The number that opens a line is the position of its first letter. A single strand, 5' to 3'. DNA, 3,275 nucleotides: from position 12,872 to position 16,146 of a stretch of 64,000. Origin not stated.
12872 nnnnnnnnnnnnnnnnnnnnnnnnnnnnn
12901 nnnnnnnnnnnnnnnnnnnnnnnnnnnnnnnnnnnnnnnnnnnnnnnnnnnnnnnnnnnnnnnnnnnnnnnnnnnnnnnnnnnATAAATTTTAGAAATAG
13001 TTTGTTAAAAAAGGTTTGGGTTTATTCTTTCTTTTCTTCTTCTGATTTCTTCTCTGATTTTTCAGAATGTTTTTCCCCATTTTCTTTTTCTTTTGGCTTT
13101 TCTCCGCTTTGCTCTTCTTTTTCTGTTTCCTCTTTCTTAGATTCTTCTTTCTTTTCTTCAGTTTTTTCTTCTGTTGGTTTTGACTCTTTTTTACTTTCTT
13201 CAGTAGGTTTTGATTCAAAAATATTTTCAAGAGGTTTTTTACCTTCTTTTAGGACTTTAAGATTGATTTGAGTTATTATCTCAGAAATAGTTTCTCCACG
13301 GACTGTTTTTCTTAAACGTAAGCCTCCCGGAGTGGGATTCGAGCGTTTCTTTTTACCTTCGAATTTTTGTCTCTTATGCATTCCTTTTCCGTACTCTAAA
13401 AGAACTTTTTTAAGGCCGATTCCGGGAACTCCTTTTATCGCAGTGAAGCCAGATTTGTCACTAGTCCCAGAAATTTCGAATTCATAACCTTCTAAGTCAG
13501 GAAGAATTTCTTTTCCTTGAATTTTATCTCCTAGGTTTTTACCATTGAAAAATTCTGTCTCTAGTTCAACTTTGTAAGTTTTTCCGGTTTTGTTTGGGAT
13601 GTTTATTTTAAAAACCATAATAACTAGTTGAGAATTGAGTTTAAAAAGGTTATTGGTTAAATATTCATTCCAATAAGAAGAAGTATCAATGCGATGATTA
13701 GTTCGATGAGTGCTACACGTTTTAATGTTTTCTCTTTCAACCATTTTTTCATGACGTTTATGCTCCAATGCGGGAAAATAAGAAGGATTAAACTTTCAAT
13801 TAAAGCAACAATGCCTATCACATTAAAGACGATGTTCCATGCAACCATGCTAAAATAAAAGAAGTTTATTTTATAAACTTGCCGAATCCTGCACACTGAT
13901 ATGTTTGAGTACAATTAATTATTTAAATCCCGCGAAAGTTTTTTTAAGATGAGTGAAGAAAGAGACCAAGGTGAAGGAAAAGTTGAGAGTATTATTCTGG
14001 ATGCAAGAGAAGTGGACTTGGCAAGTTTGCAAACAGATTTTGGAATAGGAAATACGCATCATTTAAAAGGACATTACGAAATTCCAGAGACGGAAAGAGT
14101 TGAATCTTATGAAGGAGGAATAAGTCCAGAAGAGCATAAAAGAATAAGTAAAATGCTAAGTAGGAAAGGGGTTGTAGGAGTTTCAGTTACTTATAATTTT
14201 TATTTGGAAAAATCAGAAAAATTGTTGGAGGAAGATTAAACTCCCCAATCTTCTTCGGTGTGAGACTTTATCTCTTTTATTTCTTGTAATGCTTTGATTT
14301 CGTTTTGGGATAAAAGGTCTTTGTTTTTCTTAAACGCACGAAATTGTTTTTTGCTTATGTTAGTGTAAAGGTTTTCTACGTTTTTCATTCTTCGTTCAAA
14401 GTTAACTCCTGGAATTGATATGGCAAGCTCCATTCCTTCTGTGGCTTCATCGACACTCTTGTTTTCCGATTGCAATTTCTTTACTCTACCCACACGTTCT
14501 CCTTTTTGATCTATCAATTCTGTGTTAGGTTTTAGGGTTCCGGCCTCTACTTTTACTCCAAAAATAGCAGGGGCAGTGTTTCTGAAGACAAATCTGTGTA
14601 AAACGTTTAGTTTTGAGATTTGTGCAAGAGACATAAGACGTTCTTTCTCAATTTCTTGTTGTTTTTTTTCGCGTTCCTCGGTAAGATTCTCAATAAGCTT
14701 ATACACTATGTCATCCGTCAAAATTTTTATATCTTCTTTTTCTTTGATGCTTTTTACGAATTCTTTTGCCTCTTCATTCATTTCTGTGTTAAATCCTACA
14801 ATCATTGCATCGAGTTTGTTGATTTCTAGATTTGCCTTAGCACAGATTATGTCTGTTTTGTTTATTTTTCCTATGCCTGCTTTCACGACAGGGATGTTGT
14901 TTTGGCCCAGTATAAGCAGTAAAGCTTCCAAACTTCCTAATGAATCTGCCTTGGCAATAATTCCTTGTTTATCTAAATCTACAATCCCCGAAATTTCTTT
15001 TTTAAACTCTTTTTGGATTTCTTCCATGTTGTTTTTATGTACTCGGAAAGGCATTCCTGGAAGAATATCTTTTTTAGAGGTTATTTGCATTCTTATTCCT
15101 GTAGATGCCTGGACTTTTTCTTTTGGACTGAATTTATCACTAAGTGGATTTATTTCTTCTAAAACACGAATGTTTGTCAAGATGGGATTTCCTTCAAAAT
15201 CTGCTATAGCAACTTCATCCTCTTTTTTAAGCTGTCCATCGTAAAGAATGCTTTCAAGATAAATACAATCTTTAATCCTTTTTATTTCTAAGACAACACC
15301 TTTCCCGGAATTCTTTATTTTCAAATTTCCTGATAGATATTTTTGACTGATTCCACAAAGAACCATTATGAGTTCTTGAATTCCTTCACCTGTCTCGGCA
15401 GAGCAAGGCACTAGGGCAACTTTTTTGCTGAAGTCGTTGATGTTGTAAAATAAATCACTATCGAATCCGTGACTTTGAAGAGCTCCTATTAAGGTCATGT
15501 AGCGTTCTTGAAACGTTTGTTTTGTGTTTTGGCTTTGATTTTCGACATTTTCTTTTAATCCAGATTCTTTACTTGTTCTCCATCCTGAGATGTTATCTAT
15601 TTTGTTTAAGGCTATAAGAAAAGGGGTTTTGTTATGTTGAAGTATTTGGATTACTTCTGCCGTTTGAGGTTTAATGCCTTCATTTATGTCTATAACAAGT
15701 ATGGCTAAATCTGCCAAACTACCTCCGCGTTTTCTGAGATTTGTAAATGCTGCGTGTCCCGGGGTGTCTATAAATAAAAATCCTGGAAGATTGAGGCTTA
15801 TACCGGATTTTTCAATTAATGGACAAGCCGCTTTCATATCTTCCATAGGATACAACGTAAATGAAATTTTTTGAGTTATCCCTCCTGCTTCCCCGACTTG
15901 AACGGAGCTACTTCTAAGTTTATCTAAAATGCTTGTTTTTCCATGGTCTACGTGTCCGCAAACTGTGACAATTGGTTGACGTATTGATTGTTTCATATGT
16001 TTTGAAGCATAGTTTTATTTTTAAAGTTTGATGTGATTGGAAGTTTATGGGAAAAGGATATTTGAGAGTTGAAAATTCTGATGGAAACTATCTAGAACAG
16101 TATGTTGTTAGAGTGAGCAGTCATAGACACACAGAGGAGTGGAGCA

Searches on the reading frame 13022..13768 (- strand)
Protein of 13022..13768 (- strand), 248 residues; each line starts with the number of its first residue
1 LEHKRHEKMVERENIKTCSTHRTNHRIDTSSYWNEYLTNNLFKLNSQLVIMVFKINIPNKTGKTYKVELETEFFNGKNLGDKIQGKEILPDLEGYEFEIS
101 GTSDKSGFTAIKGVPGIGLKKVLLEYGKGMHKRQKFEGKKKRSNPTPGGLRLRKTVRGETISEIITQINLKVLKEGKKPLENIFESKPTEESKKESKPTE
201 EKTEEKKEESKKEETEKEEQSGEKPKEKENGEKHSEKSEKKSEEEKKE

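Call 70: search_protein_families(library=pfam, proteins=[window:13022-13768:-], max_evalue=0.0001)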
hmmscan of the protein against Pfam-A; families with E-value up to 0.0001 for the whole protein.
window:13022-13768:- (248 aa): 1 family
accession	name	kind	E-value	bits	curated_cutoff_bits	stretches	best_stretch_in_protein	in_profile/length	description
PF01092.24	Ribosomal_S6e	-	7.4e-25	87.7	26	1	53-184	1-124/125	Ribosomal protein S6e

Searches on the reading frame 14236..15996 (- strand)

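Call 70: search_protein_families(library=pfam, proteins=[window:14236-15996:-], max_evalue=0.0001)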
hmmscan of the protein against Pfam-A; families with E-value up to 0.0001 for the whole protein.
window:14236-15996:- (586 aa): 5 families
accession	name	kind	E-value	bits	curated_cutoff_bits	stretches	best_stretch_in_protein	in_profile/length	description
PF00009.33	GTP_EFTU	-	5.4e-36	124.4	26.5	1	9-213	5-182/188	Elongation factor Tu GTP binding domain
PF14578.12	GTP_EFTU_D4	-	6.7e-20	71.2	23.8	1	462-544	4-86/86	Elongation factor Tu domain 4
PF11987.13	IF-2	-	3.9e-17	62.7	27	1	324-438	9-116/117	Translation-initiation factor 2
PF01926.29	MMR_HSR1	-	1.6e-10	41.5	21.9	1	10-132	2-113/113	50S ribosome-binding GTPase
PF03144.31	GTP_EFTU_D2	-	1.4e-08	35.4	30.3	1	480-534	5-64/73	Elongation factor Tu domain 2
